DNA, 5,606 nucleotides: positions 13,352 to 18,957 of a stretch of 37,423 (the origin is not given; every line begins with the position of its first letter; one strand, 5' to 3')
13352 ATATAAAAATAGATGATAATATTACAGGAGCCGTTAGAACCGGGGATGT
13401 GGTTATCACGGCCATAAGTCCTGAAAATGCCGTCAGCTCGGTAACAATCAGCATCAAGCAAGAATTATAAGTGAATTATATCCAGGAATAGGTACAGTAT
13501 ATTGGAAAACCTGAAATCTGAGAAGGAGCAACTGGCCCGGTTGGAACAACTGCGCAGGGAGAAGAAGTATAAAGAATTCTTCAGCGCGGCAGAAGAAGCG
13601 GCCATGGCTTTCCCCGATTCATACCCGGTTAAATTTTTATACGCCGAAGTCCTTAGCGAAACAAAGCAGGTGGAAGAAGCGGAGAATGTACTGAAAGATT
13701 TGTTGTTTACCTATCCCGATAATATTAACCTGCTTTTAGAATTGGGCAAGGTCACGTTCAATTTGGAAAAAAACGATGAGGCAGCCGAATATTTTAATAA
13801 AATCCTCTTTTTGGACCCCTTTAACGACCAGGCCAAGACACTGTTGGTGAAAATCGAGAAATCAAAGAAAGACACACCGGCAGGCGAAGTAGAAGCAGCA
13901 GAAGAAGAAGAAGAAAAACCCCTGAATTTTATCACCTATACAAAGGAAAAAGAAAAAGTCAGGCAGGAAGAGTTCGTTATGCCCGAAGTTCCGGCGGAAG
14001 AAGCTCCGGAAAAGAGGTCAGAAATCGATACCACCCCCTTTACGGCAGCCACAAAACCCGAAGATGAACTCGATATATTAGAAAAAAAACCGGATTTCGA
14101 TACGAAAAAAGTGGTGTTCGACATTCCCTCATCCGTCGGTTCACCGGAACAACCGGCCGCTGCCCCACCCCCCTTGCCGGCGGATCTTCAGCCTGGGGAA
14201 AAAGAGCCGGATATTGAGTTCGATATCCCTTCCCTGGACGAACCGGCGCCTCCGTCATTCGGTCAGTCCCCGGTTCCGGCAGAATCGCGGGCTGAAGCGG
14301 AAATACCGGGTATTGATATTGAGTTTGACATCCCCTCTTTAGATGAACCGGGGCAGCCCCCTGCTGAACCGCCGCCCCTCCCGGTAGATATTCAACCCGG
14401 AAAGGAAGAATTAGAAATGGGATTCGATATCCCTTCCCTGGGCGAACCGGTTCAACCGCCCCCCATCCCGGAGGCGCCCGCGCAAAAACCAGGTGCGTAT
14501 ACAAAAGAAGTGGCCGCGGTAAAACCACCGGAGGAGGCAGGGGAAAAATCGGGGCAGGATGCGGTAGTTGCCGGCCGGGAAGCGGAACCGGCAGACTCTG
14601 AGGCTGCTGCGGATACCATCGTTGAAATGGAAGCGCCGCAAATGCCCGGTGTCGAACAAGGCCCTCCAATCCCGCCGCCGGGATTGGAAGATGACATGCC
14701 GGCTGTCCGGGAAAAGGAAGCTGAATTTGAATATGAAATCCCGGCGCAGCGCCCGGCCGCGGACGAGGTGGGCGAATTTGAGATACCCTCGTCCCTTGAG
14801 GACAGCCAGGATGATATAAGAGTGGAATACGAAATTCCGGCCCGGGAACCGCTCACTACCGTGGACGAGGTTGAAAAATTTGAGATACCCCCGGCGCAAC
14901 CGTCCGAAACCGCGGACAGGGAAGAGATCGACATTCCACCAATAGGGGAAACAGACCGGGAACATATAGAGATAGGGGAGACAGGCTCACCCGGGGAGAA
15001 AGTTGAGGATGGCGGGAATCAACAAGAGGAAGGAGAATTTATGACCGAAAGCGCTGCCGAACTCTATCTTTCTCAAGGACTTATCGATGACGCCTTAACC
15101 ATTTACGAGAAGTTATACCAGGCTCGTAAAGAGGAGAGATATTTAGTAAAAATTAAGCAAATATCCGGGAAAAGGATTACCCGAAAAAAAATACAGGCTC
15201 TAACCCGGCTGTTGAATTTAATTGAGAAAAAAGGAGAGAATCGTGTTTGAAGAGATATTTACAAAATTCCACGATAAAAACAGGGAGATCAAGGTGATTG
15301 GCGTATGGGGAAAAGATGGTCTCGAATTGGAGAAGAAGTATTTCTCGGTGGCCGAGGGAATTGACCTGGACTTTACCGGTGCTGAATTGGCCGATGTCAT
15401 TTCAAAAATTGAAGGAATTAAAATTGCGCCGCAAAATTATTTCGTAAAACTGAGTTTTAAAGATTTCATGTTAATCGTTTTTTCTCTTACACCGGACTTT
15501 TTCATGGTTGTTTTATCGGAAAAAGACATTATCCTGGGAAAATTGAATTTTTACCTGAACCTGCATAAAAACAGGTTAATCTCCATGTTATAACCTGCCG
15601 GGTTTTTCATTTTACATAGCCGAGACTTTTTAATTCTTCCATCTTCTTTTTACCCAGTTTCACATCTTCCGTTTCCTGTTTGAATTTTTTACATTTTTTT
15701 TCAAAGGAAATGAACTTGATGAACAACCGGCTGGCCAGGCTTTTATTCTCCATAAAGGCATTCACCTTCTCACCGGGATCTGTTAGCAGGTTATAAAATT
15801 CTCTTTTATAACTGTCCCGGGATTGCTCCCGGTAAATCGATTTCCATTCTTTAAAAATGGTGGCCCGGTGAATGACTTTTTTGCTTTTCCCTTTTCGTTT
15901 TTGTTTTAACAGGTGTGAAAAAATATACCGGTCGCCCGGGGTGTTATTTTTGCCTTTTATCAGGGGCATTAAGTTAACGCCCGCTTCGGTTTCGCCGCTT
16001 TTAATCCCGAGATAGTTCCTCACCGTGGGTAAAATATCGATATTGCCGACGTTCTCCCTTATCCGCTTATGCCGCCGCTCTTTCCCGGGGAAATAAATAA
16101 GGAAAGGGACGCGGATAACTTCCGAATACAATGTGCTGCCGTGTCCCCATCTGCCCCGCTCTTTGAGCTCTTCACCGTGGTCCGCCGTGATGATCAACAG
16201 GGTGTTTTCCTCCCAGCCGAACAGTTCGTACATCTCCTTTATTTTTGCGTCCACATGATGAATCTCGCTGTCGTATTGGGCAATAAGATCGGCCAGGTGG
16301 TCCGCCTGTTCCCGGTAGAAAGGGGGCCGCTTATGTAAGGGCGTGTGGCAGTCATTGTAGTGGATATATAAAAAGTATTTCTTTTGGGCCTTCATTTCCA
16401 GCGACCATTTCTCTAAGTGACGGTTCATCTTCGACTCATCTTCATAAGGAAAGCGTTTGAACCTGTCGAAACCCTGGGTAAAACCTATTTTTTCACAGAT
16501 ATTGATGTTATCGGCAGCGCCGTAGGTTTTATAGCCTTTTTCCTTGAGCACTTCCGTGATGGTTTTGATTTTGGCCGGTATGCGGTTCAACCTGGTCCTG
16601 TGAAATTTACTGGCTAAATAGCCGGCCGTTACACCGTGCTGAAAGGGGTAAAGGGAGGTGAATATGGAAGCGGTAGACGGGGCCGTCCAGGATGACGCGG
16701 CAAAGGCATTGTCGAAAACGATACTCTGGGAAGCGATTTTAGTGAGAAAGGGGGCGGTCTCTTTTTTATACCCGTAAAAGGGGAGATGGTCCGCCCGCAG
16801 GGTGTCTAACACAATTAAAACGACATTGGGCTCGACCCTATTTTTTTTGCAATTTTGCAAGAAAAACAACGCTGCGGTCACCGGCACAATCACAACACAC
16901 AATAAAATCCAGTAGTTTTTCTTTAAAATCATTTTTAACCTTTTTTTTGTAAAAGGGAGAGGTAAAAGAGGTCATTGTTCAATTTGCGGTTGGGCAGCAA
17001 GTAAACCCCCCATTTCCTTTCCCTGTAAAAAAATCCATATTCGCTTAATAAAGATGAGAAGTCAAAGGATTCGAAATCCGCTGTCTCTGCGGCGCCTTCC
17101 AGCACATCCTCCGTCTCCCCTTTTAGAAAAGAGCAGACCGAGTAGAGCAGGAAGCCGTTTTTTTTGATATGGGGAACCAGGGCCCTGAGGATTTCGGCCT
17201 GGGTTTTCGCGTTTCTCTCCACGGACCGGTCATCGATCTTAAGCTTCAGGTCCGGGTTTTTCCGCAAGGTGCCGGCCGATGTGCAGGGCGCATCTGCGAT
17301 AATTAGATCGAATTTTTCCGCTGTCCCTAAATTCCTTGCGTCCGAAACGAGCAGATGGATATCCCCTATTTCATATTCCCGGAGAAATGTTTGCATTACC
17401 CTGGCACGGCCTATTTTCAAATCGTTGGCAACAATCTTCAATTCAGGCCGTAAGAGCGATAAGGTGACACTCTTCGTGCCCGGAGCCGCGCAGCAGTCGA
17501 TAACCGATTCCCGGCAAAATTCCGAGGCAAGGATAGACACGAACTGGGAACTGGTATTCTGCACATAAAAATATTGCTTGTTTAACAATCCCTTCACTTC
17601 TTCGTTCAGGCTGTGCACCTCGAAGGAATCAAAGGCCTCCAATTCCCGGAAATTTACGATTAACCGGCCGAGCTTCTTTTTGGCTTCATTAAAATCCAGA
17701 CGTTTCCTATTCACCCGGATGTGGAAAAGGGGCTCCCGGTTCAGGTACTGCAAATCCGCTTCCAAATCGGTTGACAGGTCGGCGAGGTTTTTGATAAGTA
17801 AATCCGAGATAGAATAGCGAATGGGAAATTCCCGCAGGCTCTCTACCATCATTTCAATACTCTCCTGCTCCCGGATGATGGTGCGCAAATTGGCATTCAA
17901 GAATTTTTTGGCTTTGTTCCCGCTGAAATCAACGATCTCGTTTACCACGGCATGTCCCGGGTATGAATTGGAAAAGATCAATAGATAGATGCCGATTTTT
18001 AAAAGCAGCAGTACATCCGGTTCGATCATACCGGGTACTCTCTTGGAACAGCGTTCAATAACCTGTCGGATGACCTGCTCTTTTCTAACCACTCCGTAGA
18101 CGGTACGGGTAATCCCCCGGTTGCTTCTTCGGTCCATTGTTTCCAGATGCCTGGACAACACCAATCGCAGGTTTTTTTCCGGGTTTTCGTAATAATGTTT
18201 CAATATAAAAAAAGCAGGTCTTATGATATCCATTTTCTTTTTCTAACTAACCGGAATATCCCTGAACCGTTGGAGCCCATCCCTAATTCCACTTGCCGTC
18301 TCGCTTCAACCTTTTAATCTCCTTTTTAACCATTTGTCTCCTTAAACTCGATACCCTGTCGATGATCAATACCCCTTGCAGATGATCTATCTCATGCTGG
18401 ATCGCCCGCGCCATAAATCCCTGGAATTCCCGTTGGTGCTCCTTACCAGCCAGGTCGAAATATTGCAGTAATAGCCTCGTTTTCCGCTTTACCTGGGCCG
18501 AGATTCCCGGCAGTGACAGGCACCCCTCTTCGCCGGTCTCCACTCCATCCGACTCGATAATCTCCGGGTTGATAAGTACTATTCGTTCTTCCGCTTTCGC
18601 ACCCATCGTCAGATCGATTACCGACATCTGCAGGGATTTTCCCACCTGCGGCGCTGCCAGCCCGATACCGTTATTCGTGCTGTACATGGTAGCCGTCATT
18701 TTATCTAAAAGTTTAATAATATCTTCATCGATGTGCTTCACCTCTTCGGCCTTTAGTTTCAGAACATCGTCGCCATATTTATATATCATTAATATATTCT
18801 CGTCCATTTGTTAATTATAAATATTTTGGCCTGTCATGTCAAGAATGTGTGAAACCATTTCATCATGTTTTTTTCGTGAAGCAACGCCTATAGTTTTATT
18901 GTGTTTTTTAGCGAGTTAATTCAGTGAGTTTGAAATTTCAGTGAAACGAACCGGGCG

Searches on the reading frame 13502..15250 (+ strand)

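Call 41: search_protein_families(library=pfam, proteins=[window:13502-15250:+], max_evalue=0.0001)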
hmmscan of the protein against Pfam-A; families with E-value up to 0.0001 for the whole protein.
window:13502-15250:+ (582 aa): 5 families
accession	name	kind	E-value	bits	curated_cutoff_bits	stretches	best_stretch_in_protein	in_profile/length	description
PF14559.12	TPR_19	-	6e-12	46.1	25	1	20-73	4-57/68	Tetratricopeptide repeat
PF13428.12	TPR_14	-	5.6e-11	42.4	23.5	0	45-83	5-43/44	Tetratricopeptide repeat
PF23914.1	TPR_CcmH_CycH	-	1.8e-06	28.3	42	1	27-110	70-156/158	Cytochrome c-type biogenesis protein H TPR domain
PF13432.12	TPR_16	-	1.5e-05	25.8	32.7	0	56-108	12-64/65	Tetratricopeptide repeat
PF07719.23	TPR_2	-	9.3e-05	22.7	27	0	78-107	4-33/34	Tetratricopeptide repeat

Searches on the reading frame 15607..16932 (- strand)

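Call 41: search_protein_families(library=pfam, proteins=[window:15607-16932:-], max_evalue=0.0001)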
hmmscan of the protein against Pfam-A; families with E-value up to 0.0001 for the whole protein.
window:15607-16932:- (441 aa): 3 families
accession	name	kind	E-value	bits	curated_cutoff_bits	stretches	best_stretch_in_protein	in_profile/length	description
PF00884.28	Sulfatase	-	1.3e-45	156.5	25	1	35-310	1-301/301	Sulfatase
PF16347.10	SGSH_C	-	1.8e-11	44.9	29.3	1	267-397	10-136/154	N-sulphoglucosamine sulphohydrolase, C-terminal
PF01663.27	Phosphodiest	-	1.2e-10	42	23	1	37-253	1-220/342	Type I phosphodiesterase / nucleotide pyrophosphatase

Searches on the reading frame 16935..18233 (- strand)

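Call 41: search_protein_families(library=pfam, proteins=[window:16935-18233:-], max_evalue=0.0001)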
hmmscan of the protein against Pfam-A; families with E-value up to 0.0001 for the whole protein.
window:16935-18233:- (432 aa): 2 families
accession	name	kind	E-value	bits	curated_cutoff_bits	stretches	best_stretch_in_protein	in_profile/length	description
PF01189.24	Methyltr_RsmB-F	-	4.1e-30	105.4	27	1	242-427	10-197/199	16S rRNA methyltransferase RsmB/F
PF01029.23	NusB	-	2.9e-11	44.3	23.1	1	19-121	21-133/133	NusB family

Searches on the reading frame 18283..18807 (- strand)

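Call 41: search_protein_families(library=pfam, proteins=[window:18283-18807:-], max_evalue=0.0001)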
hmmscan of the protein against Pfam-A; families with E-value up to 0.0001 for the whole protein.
window:18283-18807:- (174 aa): 1 family
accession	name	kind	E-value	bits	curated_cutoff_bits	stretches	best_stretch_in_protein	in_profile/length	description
PF01327.26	Pep_deformylase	-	2.9e-53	180.1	22.8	1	6-157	2-155/156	Polypeptide deformylase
